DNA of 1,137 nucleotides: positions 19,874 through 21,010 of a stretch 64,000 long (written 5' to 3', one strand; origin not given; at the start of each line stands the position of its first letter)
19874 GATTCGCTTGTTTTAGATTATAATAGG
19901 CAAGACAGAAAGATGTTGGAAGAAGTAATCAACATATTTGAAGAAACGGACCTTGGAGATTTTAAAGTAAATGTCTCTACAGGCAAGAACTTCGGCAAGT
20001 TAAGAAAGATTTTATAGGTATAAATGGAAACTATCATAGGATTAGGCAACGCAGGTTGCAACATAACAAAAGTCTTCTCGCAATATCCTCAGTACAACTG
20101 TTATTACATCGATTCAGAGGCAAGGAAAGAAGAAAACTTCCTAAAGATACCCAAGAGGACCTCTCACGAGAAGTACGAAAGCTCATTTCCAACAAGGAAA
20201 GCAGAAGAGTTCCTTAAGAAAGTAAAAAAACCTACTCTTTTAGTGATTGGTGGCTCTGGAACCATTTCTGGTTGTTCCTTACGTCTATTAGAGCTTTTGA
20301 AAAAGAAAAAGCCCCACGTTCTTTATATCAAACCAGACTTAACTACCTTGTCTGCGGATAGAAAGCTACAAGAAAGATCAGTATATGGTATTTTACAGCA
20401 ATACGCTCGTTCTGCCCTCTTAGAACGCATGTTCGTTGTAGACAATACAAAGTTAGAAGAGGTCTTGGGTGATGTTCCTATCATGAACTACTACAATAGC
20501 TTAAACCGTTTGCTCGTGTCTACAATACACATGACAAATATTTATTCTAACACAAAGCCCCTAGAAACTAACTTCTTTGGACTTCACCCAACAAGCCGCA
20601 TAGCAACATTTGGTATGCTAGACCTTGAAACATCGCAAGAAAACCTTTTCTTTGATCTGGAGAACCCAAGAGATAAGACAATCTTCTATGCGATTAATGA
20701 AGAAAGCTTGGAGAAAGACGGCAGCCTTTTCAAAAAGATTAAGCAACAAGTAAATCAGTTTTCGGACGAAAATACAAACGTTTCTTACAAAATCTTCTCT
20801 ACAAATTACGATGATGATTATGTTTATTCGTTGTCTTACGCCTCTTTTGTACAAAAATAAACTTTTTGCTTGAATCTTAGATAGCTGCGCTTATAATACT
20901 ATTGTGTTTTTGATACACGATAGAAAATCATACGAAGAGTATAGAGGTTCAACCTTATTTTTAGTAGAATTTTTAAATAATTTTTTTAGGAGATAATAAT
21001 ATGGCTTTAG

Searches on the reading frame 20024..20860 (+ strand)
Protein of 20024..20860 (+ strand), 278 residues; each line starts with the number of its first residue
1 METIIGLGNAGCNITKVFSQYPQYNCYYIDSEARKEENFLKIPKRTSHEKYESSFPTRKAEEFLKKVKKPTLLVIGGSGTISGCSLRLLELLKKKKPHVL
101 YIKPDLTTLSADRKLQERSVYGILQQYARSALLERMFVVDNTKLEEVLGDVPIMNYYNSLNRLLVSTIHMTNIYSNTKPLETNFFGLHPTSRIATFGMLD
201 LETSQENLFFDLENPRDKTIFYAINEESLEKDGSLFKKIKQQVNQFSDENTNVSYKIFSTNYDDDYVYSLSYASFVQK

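Call 98: search_protein_families(library=phrogs, proteins=[window:20024-20860:+], max_evalue=0.001)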
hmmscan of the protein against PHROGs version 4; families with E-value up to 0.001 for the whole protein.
window:20024-20860:+ (278 aa): 0 families

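Call 100: search_protein_families(library=pfam, proteins=[window:20024-20860:+], max_evalue=10)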
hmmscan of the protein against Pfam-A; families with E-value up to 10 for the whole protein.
window:20024-20860:+ (278 aa): 2 families
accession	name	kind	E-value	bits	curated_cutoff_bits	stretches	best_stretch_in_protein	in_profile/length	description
PF12902.13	Ferritin-like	-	0.024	15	22.3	1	184-262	83-161/221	Ferritin-like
PF03551.20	PadR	-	0.079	13.4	27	1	88-136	1-50/75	Transcriptional regulator PadR-like family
